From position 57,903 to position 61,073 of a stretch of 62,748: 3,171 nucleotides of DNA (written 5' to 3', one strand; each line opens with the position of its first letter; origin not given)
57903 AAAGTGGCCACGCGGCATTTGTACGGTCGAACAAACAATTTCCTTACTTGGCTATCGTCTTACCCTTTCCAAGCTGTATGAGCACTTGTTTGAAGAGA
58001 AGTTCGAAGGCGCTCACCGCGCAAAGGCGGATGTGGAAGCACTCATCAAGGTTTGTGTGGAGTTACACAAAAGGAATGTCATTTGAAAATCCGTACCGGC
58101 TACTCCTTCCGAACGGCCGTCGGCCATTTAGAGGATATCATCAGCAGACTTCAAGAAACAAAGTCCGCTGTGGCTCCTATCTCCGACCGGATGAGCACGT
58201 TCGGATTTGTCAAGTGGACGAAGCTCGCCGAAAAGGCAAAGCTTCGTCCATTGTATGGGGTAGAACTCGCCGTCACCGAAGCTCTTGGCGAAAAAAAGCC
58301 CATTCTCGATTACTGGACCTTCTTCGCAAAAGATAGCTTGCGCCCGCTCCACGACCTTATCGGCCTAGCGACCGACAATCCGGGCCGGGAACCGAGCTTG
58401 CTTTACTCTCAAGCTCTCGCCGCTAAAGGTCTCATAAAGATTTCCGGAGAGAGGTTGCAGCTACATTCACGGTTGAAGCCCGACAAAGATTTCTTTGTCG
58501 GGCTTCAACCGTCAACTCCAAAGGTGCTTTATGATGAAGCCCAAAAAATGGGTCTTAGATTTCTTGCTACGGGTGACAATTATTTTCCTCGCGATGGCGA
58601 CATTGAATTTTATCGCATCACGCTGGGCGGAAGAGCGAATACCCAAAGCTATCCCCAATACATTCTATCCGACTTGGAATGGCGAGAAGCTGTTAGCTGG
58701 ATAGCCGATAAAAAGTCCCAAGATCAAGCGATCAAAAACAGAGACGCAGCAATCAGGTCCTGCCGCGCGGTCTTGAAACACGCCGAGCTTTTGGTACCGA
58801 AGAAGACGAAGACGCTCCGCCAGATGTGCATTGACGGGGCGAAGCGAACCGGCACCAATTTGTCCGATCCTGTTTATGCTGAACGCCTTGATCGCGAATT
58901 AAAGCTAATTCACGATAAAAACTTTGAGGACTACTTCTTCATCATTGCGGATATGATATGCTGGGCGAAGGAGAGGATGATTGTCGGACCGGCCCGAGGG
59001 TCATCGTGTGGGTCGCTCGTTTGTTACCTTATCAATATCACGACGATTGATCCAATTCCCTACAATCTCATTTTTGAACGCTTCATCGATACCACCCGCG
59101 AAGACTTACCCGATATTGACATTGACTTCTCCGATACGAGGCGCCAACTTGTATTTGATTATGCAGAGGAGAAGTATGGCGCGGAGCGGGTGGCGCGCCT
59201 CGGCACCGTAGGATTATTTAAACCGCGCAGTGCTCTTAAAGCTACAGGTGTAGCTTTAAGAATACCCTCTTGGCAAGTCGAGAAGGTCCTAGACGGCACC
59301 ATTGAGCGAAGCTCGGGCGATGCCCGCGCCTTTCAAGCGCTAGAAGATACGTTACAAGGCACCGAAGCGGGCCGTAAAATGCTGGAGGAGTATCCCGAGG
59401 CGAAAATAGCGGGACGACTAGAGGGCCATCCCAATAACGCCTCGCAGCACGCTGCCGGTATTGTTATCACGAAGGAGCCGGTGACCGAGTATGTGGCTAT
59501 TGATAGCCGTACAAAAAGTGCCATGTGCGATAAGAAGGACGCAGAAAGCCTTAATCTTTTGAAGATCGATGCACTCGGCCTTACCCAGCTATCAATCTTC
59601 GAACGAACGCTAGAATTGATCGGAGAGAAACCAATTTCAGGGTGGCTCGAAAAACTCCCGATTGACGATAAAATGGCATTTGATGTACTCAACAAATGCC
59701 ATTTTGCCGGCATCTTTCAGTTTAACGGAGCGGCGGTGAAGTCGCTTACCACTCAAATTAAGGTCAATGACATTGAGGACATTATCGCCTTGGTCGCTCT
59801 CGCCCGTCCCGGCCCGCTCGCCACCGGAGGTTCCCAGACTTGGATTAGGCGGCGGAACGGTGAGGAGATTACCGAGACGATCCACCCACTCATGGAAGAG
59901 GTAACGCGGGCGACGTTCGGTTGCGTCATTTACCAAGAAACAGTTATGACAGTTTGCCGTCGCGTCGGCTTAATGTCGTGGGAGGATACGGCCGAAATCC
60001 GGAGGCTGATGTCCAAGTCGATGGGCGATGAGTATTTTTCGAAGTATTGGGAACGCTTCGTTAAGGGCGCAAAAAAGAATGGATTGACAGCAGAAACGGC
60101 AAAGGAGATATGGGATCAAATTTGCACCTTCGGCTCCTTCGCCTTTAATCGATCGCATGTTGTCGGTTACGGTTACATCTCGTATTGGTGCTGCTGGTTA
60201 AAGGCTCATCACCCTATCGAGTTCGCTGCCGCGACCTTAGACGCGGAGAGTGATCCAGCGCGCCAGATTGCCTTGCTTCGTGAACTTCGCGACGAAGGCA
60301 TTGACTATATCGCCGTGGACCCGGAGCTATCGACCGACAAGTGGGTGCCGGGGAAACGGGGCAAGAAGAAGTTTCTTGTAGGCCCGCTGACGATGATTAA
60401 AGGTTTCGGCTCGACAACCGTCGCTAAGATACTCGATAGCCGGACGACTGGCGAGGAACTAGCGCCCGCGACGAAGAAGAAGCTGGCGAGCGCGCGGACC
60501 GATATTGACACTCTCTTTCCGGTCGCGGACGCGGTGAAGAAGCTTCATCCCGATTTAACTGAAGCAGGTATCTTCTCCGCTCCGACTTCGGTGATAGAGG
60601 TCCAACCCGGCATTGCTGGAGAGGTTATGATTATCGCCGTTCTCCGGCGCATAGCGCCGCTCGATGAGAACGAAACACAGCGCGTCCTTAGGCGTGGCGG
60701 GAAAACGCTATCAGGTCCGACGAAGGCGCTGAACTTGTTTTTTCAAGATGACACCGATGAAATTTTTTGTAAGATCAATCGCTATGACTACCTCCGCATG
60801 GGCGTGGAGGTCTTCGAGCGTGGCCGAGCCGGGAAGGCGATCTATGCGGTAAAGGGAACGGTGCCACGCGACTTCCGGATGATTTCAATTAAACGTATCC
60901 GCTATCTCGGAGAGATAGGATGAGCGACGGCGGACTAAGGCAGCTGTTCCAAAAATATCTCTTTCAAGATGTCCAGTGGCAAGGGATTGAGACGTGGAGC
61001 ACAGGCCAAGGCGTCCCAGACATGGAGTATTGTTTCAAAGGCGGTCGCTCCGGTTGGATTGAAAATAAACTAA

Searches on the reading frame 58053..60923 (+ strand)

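Call 62: search_protein_families(library=pfam, max_evalue=0.001, proteins=[window:58053-60923:+])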
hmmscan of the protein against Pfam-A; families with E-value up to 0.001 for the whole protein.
window:58053-60923:+ (956 aa): 3 families
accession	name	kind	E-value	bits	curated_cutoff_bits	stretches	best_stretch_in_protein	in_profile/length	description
PF07733.18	DNA_pol3_alpha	-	1.6e-67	228.3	23.9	1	254-509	2-260/260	Bacterial DNA polymerase III alpha NTPase domain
PF17657.6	DNA_pol3_finger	-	9.1e-36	123.1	22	1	513-677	2-166/166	Bacterial DNA polymerase III alpha subunit finger domain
PF02811.25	PHP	-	2.4e-07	31.7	26.4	1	10-106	1-92/164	PHP domain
